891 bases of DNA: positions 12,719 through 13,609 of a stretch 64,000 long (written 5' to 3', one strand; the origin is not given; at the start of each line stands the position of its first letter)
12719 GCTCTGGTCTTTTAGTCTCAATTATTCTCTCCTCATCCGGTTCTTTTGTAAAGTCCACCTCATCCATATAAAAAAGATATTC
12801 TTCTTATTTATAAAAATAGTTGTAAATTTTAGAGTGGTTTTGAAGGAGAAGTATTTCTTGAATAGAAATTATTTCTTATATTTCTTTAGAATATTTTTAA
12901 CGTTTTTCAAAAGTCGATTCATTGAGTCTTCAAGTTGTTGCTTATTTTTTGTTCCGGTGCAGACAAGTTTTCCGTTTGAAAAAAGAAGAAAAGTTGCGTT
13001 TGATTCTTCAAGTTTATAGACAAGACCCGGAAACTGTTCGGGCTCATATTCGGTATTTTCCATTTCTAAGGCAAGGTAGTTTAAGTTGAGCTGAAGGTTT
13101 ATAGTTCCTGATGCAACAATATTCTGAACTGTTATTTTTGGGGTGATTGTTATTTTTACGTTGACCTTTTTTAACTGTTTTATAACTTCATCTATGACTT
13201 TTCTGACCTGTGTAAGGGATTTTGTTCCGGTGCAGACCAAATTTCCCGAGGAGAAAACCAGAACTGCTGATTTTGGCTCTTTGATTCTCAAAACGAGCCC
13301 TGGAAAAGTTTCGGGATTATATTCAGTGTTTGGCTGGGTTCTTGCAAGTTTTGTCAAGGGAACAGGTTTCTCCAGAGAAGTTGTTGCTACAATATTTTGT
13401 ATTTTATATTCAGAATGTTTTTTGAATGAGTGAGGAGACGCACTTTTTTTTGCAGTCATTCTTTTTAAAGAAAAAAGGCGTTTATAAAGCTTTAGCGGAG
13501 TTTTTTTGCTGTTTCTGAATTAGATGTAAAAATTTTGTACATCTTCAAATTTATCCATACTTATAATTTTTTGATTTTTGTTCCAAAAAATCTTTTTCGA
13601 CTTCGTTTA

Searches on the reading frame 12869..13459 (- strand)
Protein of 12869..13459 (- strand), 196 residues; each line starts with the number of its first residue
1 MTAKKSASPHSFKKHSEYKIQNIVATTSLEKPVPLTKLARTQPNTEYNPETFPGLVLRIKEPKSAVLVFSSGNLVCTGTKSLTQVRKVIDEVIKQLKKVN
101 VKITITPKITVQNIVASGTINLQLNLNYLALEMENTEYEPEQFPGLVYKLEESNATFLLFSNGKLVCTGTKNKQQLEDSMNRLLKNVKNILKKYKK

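Call 17: find_encoding_contigs(protein=window:12869-13459:-, flank=4000, max_places=10)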
Protein window:12869-13459:- (196 aa): 23 contigs read that carry it; 5 places shown.
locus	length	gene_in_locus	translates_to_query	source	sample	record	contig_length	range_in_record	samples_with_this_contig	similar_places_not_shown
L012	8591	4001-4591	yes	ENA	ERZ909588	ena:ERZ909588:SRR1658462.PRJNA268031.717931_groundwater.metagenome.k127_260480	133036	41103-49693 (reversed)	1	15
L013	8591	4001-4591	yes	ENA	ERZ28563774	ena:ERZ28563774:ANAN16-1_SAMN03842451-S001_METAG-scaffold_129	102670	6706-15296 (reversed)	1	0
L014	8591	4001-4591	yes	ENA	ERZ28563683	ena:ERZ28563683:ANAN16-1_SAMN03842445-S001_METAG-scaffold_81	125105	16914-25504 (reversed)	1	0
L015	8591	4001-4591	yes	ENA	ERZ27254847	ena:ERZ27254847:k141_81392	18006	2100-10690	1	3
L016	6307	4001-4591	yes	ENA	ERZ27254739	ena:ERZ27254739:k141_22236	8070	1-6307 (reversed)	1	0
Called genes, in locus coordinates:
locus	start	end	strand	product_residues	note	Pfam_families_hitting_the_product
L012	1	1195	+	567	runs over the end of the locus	PF03485:Arg_tRNA_synt_N, PF00133:tRNA-synt_1 (faint), PF00750:tRNA-synt_1d, PF05746:DALR_1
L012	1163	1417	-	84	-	-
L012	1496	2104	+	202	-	PF00081:Sod_Fe_N, PF02777:Sod_Fe_C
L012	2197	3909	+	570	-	PF04675:DNA_ligase_A_N, PF01068:DNA_ligase_A_M, PF04679:DNA_ligase_A_C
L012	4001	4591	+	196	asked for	PF00352:TBP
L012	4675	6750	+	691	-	PF14551:MCM_N (weak), PF07728:AAA_5 (faint), PF17207:MCM_OB, PF00493:MCM, PF07726:AAA_3 (weak), PF01078:Mg_chelatase, PF17855:MCM_lid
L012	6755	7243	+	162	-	-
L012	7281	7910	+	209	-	PF01336:tRNA_anti-codon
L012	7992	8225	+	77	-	-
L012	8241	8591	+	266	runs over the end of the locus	PF01555:N6_N4_Mtase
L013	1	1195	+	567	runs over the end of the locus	PF03485:Arg_tRNA_synt_N, PF00750:tRNA-synt_1d, PF05746:DALR_1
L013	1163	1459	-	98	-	-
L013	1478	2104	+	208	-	PF00081:Sod_Fe_N, PF02777:Sod_Fe_C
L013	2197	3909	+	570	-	PF04675:DNA_ligase_A_N, PF01068:DNA_ligase_A_M, PF04679:DNA_ligase_A_C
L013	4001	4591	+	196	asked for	PF00352:TBP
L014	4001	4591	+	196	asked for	PF00352:TBP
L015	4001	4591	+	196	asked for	PF00352:TBP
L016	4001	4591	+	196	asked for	PF00352:TBP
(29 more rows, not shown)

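Call 28: search_solved_structures(query=L012:4675-6750:+, show_alignments=1, max_evalue=1e-50)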
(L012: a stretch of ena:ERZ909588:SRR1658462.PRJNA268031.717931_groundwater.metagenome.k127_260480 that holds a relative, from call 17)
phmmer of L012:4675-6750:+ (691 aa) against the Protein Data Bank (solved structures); distinct sequences matched with E-value up to 1e-50: 67 (the best 60 are shown).
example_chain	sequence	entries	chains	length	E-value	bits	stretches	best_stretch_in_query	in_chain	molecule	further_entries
8x7t_D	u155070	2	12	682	1.1e-140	473.7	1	54-689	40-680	mini-chromosome maintenance complex 3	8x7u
4r7y_A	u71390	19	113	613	5.4e-123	415.3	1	92-608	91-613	Minichromosome maintenance protein MCM, Cell division control protein 21 | Minichromosome maintenance protein MCM,DNA helicase | Minichromosome maintenance prot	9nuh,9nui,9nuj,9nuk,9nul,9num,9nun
4fdg_B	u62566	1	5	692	1.6e-121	410.4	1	92-684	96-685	Minichromosome maintenance protein MCM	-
6mii_A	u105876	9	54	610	3.4e-114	386.2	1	92-617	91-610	Minichromosome maintenance protein MCM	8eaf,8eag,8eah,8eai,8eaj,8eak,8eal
3f9v_A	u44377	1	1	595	3.1e-113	383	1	92-606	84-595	Minichromosome maintenance protein MCM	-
8q67_A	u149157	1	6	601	5.9e-110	372.2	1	99-606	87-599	DNA helicase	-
8s09_4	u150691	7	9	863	1.1e-96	328.3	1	70-660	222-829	DNA replication licensing factor MCM4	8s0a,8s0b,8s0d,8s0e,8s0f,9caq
8w0e_4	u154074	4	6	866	1.1e-96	328.3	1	70-660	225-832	DNA replication licensing factor MCM4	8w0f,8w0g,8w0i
22vt_4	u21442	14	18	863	2.9e-96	327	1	70-660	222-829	DNA replication licensing factor MCM4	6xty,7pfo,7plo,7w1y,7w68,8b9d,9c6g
6xtx_4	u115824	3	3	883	3.1e-96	326.9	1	70-660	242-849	DNA replication licensing factor MCM4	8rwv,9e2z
8q6o_C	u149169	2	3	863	8.6e-95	322.1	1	73-661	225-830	DNA replication licensing factor mcm4-B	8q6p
6raw_4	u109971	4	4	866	5.4e-94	319.5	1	71-680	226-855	DNA replication licensing factor MCM4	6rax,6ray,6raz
8ouw_4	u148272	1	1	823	1.9e-92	314.3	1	62-682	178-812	DNA replication licensing factor mcm-4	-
28vy_6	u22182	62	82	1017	7.7e-91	309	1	258-624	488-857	DNA replication licensing factor MCM6 | Minichromosome Maintenance 6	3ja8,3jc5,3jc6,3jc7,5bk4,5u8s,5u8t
3ja8_3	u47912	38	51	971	3.8e-90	306.8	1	114-503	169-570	Minichromosome Maintenance 3 | DNA replication licensing factor MCM3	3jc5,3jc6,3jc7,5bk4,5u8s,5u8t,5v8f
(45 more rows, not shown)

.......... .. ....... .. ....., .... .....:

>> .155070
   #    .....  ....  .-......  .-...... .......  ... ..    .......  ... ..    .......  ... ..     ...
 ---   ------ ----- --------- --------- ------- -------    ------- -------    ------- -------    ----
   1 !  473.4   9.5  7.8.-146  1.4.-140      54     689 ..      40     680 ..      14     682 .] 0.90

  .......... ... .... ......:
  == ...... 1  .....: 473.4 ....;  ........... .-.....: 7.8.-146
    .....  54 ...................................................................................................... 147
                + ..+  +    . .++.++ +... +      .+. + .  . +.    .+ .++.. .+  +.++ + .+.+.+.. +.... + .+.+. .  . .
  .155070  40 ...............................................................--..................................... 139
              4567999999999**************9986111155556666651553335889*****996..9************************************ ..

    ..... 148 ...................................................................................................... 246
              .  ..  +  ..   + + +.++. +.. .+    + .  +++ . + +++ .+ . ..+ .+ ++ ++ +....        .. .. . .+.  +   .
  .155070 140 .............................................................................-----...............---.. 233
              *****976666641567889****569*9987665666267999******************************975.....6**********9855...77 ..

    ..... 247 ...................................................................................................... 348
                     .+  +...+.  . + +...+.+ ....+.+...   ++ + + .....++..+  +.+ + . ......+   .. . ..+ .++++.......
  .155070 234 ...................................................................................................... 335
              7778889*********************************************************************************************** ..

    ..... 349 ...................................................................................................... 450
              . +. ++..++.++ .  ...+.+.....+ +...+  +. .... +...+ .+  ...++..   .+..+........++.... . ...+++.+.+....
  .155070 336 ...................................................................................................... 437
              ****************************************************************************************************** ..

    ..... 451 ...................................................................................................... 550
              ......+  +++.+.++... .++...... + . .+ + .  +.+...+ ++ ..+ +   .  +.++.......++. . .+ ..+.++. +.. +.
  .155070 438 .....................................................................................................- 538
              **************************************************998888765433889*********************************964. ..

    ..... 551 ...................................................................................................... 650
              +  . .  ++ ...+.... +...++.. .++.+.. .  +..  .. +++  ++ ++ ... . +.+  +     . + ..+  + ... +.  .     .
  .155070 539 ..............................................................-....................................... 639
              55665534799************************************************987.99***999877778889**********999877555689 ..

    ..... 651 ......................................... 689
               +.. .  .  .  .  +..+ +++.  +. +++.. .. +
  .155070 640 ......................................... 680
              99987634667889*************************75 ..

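Call 38: find_encoding_contigs(protein=P0122, flank=10000, max_places=6)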
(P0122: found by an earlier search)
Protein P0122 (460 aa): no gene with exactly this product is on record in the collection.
